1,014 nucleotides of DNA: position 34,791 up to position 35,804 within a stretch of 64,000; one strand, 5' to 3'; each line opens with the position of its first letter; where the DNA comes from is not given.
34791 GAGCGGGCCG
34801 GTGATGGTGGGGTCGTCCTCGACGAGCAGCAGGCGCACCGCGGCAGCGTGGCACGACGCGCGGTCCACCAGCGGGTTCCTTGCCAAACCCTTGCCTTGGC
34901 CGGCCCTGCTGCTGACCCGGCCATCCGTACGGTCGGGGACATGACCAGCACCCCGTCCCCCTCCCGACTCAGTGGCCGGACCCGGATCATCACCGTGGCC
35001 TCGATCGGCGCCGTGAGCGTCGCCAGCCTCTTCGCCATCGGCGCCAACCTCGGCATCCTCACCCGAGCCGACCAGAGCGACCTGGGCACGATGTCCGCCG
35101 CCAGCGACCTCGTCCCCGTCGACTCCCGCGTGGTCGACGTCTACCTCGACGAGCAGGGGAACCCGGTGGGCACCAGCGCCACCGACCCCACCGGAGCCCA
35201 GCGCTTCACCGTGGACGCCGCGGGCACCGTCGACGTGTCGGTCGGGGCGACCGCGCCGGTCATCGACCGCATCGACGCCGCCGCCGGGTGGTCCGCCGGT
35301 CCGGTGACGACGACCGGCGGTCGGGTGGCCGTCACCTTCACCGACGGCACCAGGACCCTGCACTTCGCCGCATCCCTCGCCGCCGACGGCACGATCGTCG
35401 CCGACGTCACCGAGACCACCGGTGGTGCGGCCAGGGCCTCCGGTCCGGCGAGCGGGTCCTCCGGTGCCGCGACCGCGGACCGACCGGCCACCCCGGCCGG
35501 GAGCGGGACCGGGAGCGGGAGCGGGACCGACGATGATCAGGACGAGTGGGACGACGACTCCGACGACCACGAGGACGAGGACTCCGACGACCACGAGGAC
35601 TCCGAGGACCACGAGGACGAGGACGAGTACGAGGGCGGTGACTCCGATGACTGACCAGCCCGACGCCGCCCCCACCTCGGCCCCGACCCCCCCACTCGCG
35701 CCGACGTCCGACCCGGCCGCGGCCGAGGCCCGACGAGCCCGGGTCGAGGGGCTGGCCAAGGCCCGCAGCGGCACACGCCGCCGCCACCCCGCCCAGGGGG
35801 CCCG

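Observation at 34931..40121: Candidate extracytoplasmic flavin/iron redox-and-transport module: two unknown secreted proteins, ApbE, a ferric-reductase b-cytochrome and a hemerythrin-tailed P1B ATPase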

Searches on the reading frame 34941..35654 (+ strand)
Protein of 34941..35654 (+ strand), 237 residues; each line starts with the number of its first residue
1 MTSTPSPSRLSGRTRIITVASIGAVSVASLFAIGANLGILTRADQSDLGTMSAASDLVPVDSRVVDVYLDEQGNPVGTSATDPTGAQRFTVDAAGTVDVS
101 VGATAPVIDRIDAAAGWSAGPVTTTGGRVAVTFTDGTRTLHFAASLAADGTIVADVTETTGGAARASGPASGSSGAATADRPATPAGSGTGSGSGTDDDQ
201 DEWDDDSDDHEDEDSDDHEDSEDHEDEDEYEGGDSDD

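Call 5: search_protein_families(library=pfam, max_evalue=0.1, proteins=[window:34941-35654:+])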
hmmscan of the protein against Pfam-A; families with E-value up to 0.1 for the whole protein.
window:34941-35654:+ (237 aa): 0 families

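Call 6: search_protein_families(library=ncbifam, max_evalue=0.1, proteins=[window:34941-35654:+])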
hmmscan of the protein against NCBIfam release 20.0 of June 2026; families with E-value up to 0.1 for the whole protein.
window:34941-35654:+ (237 aa): 1 family
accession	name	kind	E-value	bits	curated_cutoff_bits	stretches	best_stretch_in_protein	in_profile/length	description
NF058648.1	ECF_sub_HI1622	equivalog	0.063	13.3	100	0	40-103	19-82/180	NikL family nickel/cobalt ECF transporter subunit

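Call 8: find_homologous_proteins(query=window:34941-35654:+)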
Query window:34941-35654:+ (237 aa): 70 proteins with E <= 0.001 among 8000 candidates.
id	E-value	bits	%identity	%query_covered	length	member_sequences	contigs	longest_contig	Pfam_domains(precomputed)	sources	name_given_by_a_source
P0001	3.7e-139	480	100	100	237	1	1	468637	-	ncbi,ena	-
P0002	3.5e-64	235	76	68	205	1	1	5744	-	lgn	-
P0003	1.9e-53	200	51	100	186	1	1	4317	-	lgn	-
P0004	1.2e-52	197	65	66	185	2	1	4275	-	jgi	jgi:hypothetical protein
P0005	1.4e-49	187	49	100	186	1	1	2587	-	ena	-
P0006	2.5e-49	186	49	100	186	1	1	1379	-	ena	-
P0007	2.2e-48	183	48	100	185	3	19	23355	-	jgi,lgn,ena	jgi:hypothetical protein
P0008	8.5e-48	181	62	69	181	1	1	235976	-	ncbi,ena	-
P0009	1.0e-47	181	50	100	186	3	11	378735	-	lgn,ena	-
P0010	3.3e-47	179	61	68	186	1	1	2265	-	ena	-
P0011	3.7e-47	179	61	68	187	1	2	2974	-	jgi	jgi:hypothetical protein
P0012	7.4e-47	178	60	70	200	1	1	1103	-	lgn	-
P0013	1.2e-45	174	47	100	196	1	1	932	-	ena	-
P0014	1.3e-44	171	58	68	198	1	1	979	-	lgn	-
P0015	2.7e-44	170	57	69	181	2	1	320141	-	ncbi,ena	-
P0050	4.9e-23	100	38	70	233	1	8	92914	-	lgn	-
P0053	1.9e-22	98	43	80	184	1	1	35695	-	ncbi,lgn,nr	ncbi:MAG: hypothetical protein Q7V88_14265 [Actinomycetota bacterium]|nr:hypothetical protein [Actin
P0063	4.4e-17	81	43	66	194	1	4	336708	-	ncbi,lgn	ncbi:MAG: hypothetical protein U0Q03_17805 [Acidimicrobiales bacterium]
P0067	2.6e-13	69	42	62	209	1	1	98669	-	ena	-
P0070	1.7e-9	56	37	63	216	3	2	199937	-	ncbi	ncbi:MAG: hypothetical protein R2755_24115 [Acidimicrobiales bacterium]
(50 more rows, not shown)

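Call 9: find_encoding_contigs(protein=P0001, flank=10000, max_places=3)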
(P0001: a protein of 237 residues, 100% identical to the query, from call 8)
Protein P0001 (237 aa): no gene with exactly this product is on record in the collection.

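Call 10: find_encoding_contigs(protein=P0008, flank=10000, max_places=3)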
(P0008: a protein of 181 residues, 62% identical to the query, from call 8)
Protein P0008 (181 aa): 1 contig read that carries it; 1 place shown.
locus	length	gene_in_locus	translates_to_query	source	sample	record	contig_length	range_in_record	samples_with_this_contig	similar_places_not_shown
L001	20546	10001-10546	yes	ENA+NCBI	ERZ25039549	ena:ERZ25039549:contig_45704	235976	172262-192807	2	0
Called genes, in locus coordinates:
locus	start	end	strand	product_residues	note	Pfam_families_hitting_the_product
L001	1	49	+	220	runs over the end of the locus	PF01638:HxlR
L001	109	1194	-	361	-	PF01758:SBF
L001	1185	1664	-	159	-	PF00903:Glyoxalase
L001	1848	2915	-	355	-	PF21234:Phosphatase-like_N (weak), PF01451:LMWPc (faint)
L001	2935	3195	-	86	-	-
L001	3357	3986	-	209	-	PF00230:MIP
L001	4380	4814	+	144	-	-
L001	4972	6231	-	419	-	PF11999:Ice_binding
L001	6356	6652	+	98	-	PF12802:MarR_2 (weak)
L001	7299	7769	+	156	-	PF14376:Haem_bd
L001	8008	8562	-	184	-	PF00512:HisKA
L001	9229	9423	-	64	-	PF00486:Trans_reg_C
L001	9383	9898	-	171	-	PF00072:Response_reg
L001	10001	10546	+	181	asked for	-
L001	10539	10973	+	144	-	-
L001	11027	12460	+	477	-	PF02424:ApbE, PF01794:Ferric_reduct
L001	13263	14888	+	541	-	PF00702:Hydrolase, PF01814:Hemerythrin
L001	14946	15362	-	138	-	PF01638:HxlR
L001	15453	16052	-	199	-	PF03729:DUF308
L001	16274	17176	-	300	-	PF00924:MS_channel_2nd (faint)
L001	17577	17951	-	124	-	-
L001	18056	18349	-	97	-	PF02148:zf-UBP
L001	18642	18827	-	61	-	PF19459:DUF5996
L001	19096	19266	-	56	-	PF03704:BTAD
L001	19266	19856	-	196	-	PF00486:Trans_reg_C (faint)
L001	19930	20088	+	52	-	-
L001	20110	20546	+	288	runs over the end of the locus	PF00581:Rhodanese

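Call 11: find_encoding_contigs(protein=P0009, flank=10000, max_places=3)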
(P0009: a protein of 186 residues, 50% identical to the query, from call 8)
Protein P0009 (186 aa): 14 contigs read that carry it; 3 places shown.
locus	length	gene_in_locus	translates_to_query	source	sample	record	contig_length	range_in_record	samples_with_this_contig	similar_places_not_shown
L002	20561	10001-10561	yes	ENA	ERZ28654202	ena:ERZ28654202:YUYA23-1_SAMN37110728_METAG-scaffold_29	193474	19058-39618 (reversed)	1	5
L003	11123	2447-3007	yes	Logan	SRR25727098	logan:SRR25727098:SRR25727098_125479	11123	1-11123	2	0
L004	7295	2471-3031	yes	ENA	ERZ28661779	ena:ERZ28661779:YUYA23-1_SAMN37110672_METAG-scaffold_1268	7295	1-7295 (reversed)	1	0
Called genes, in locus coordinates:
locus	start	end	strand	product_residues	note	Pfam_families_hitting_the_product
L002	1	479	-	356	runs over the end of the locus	-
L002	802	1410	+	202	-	PF13302:Acetyltransf_3, PF00583:Acetyltransf_1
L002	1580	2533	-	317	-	-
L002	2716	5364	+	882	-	PF00690:Cation_ATPase_N, PF00122:E1-E2_ATPase, PF00702:Hydrolase, PF13246:Cation_ATPase, PF00689:Cation_ATPase_C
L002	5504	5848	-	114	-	PF01844:HNH, PF14279:HNH_5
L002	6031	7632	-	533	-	PF00324:AA_permease, PF03845:Spore_permease, PF13520:AA_permease_2, PF18905:DUF5661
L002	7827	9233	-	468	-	PF00672:HAMP, PF00512:HisKA, PF02518:HATPase_c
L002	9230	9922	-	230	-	PF00072:Response_reg, PF00486:Trans_reg_C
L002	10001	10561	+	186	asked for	-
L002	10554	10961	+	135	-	-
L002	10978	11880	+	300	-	PF02424:ApbE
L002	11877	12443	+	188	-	PF01794:Ferric_reduct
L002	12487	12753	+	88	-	-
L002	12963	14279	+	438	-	PF00561:Abhydrolase_1 (weak), PF03583:LIP, PF12146:Hydrolase_4 (weak), PF12697:Abhydrolase_6, PF00326:Peptidase_S9 (faint)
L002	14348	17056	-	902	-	PF13191:AAA_16, PF13424:TPR_12 (faint), PF00196:GerE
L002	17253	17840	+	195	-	-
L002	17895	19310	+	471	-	PF03055:RPE65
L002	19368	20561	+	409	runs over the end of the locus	PF01546:Peptidase_M20, PF07687:M20_dimer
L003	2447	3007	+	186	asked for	-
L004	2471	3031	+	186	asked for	-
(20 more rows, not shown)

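Call 23: predict_structure(alignment_id=A1)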
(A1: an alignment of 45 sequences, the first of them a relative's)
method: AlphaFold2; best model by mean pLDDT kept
length: 237 residues; sequences in the alignment: 45
mean_pLDDT: 66.7   pTM: 0.41
mean pLDDT of the five models: 66.7, 65.5, 65.2, 64.9, 64.2
residues with pLDDT >= 90: 69; 70-90: 13; 50-70: 101; < 50: 54
segments of 3 or more residues with pLDDT < 50: 1-4, 12-15, 38-42, 60-64, 168-173, 191-193
pLDDT, mean of each block of 10 residues (from residue 1): 50 50 53 51 50 50 58 65 82 97 94 97 96 96 95 94 51 51 53 51 54 54 53 54
secondary structure, 60 per line:
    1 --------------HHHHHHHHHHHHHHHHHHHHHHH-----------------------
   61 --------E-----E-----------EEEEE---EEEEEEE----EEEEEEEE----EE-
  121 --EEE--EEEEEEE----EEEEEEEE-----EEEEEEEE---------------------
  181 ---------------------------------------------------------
elements in order: H15-37 E87-91 E95-101 E106-113 E123-125 E128-134 E139-146 E152-159

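Call 27: find_related_loci(query=A2, collection=genome_contigs, flank=10000)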
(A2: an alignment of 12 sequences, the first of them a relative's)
Query A2 (237 aa) in genome_contigs; peptide patterns used: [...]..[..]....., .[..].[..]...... (x = any residue, [..] = any of these).
61 stretches matched a pattern; 5 encode a relative of the query (tblastn E <= 1e-3); 5 distinct loci.
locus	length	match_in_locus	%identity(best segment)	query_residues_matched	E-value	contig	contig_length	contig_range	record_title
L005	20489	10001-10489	57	1-163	4e-53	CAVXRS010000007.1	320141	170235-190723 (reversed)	MAG: uncultured Actinomycetes bacterium isolate MFD01721.bin.2.137 genome assembly, contig: contig_48491, whole genome s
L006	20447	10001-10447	56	1-158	2e-43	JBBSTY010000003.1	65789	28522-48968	MAG: Acidimicrobiales bacterium isolate SVL2_sbin.32 SVL2_sbin.32_k141_222129_L_65789_cov_11.0000, whole genome shotgun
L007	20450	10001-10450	53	11-160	4e-41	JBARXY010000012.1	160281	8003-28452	MAG: Microthrixaceae bacterium isolate MFD12220_ilm_asm_bin21 k127_52181, whole genome shotgun sequence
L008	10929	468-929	55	11-164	4e-40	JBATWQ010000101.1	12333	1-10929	MAG: Microthrixaceae bacterium isolate MFD12225_ilm_asm_bin27 k127_1517, whole genome shotgun sequence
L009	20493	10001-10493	71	1-163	2e-39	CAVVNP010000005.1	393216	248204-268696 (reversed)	MAG: uncultured Acidimicrobiales bacterium isolate MFD05442.bin.2.255 genome assembly, contig: contig_16747, whole genom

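Call 29: find_related_loci(query=A2, collection=metagenome_contigs, flank=10000)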
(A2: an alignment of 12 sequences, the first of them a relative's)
Query A2 (237 aa) in metagenome_contigs; peptide patterns used: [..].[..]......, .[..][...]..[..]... (x = any residue, [..] = any of these).
600 stretches matched a pattern (row limit reached: there are more); 3 encode a relative of the query (tblastn E <= 1e-3); 3 distinct loci.
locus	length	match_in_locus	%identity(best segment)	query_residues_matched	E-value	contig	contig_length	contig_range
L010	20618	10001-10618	53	1-237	1e-63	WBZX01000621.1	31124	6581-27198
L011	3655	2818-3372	48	1-237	4e-52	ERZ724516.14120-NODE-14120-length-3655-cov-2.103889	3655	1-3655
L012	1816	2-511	48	17-237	7e-53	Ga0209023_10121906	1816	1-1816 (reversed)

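Call 30: find_encoding_contigs(protein=P0063, flank=10000, max_places=2)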
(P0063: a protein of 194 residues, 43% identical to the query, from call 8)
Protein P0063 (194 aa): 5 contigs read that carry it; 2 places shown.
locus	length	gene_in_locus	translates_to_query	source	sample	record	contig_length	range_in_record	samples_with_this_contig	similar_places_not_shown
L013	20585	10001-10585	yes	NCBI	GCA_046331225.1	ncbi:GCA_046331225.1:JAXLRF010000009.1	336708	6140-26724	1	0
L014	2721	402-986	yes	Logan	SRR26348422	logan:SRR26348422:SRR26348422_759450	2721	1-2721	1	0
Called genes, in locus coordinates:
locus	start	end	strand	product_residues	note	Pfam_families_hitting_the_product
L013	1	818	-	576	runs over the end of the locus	PF27448:Rph_4th, PF00391:PEP-utilizers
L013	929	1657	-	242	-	PF13378:MR_MLE_C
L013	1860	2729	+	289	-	PF00883:Peptidase_M17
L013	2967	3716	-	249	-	PF00106:adh_short, PF08659:KR, PF23441:SDR, PF13561:adh_short_C2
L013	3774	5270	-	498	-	PF01266:DAO (faint), PF01494:FAD_binding_3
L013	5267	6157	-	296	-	PF22632:BphC_D1 (weak), PF00903:Glyoxalase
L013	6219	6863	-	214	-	PF00440:TetR_N, PF08362:TetR_C_3 (weak)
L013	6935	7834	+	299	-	PF23023:Anti-Pycsar_Apyc1, PF00753:Lactamase_B, PF12706:Lactamase_B_2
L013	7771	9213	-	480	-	PF00672:HAMP, PF00512:HisKA, PF02518:HATPase_c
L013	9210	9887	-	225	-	PF00072:Response_reg, PF00486:Trans_reg_C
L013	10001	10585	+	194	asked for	-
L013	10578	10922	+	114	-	-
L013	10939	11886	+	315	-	PF02424:ApbE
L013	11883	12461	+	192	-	PF01794:Ferric_reduct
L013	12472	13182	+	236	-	PF01988:VIT1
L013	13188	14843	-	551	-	-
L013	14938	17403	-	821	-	PF10070:DabA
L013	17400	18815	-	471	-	PF00662:Proton_antipo_N (weak), PF00361:Proton_antipo_M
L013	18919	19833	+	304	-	PF00126:HTH_1, PF03466:LysR_substrate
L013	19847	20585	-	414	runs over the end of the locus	PF02771:Acyl-CoA_dh_N, PF02770:Acyl-CoA_dh_M, PF00441:Acyl-CoA_dh_1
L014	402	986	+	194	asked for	-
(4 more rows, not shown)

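Call 31: find_encoding_contigs(protein=P0070, flank=10000, max_places=2)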
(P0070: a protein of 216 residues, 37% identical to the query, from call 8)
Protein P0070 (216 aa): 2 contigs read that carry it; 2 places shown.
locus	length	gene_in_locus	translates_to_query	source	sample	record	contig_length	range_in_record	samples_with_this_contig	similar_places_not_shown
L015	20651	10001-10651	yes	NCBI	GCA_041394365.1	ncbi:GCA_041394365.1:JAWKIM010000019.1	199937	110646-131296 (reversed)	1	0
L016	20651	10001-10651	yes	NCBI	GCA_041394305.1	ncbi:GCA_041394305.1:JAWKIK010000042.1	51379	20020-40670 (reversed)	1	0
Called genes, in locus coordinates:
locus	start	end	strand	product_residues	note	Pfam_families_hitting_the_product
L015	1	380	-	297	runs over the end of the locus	PF00941:FAD_binding_5, PF03450:CO_deh_flav_C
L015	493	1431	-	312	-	PF08240:ADH_N, PF13602:ADH_zinc_N_2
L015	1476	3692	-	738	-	PF01757:Acyl_transf_3, PF00144:Beta-lactamase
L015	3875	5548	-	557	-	PF02515:CoA_transf_3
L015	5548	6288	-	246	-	PF02515:CoA_transf_3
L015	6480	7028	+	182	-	PF00296:Bac_luciferase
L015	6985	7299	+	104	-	PF00296:Bac_luciferase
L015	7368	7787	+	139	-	PF11578:DUF3237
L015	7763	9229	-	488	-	PF00672:HAMP (faint), PF00512:HisKA, PF02518:HATPase_c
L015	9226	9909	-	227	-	PF00072:Response_reg, PF00486:Trans_reg_C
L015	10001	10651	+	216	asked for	-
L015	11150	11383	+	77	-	-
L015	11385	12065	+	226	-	PF02424:ApbE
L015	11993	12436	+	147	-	PF02424:ApbE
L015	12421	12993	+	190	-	-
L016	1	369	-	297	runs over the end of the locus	PF00941:FAD_binding_5, PF03450:CO_deh_flav_C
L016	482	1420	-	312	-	PF08240:ADH_N, PF13602:ADH_zinc_N_2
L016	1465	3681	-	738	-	PF01757:Acyl_transf_3, PF00144:Beta-lactamase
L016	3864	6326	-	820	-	PF02515:CoA_transf_3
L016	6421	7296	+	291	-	PF00296:Bac_luciferase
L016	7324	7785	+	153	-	PF11578:DUF3237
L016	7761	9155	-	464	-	PF00672:HAMP (faint), PF00512:HisKA, PF02518:HATPase_c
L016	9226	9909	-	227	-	PF00072:Response_reg, PF00486:Trans_reg_C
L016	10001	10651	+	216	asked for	-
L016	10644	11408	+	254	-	-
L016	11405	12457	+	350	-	PF02424:ApbE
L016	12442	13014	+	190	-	-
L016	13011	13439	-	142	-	PF00575:S1, PF23459:S1_RRP5 (weak)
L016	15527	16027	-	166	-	-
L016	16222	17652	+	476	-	PF08448:PAS_4 (faint), PF13426:PAS_9 (faint), PF07730:HisKA_3, PF13581:HATPase_c_2, PF02518:HATPase_c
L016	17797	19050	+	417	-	PF07690:MFS_1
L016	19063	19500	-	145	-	PF06170:DUF983 (weak)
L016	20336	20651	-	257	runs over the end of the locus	PF07690:MFS_1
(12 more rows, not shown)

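Call 32: find_encoding_contigs(protein=P0050, flank=10000, max_places=2)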
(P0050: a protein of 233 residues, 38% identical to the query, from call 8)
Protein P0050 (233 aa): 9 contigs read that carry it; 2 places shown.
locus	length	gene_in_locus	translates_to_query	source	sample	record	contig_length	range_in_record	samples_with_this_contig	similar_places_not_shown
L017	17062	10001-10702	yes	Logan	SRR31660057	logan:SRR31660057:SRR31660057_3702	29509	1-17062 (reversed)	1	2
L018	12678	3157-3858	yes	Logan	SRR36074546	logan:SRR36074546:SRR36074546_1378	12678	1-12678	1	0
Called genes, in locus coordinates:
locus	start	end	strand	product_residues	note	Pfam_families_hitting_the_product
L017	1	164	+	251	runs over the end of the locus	PF07987:DUF1775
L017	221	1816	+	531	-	PF04234:CopC, PF05425:CopD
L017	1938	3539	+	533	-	PF00072:Response_reg, PF01590:GAF, PF13185:GAF_2, PF00512:HisKA, PF02518:HATPase_c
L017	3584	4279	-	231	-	PF00702:Hydrolase, PF13419:HAD_2 (weak)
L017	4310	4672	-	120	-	PF13309:HTH_22, PF02796:HTH_7 (faint)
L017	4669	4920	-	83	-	PF01910:Thiamine_BP (weak)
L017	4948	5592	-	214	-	-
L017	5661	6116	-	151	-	-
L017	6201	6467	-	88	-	PF06013:WXG100 (weak)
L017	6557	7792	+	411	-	PF01546:Peptidase_M20, PF07687:M20_dimer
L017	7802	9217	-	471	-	PF00672:HAMP, PF00512:HisKA, PF02518:HATPase_c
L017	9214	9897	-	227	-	PF00072:Response_reg, PF00486:Trans_reg_C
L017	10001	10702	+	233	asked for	-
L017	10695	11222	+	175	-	-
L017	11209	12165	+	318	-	PF02424:ApbE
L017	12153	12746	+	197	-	PF01794:Ferric_reduct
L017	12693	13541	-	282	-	PF23441:SDR, PF00106:adh_short, PF08659:KR, PF13561:adh_short_C2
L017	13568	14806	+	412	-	PF02515:CoA_transf_3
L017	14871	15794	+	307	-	PF13472:Lipase_GDSL_2, PF01471:PG_binding_1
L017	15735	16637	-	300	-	PF13493:DUF4118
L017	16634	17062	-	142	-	?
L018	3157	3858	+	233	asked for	-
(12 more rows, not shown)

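Call 33: find_encoding_contigs(protein=P0067, flank=10000, max_places=2)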
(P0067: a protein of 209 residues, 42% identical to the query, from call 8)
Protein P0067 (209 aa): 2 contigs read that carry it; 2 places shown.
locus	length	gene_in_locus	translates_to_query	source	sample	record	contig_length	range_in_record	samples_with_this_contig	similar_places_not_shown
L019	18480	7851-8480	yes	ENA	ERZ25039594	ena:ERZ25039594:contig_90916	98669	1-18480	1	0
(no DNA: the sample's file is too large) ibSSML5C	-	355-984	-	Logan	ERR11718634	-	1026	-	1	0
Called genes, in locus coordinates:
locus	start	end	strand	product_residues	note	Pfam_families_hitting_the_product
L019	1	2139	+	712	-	?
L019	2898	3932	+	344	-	PF02775:TPP_enzyme_C (weak)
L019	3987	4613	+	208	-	PF01180:DHO_dh (weak)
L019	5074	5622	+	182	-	PF00582:Usp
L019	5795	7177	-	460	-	PF00672:HAMP, PF00512:HisKA, PF02518:HATPase_c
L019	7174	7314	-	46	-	PF00486:Trans_reg_C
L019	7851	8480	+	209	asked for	-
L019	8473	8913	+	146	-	-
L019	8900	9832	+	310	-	PF02424:ApbE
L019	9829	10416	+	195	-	PF01794:Ferric_reduct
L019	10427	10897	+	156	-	PF09990:DUF2231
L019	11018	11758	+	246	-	PF01988:VIT1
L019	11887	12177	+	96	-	PF09851:SHOCT (weak)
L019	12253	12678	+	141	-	-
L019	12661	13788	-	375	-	-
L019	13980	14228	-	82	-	-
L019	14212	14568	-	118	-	-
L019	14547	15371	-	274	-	-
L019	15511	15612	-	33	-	-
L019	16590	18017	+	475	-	PF23023:Anti-Pycsar_Apyc1 (weak), PF00753:Lactamase_B, PF12706:Lactamase_B_2, PF10996:Beta-Casp, PF07521:RMMBL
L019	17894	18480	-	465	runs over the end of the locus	-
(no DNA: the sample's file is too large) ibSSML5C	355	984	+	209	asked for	-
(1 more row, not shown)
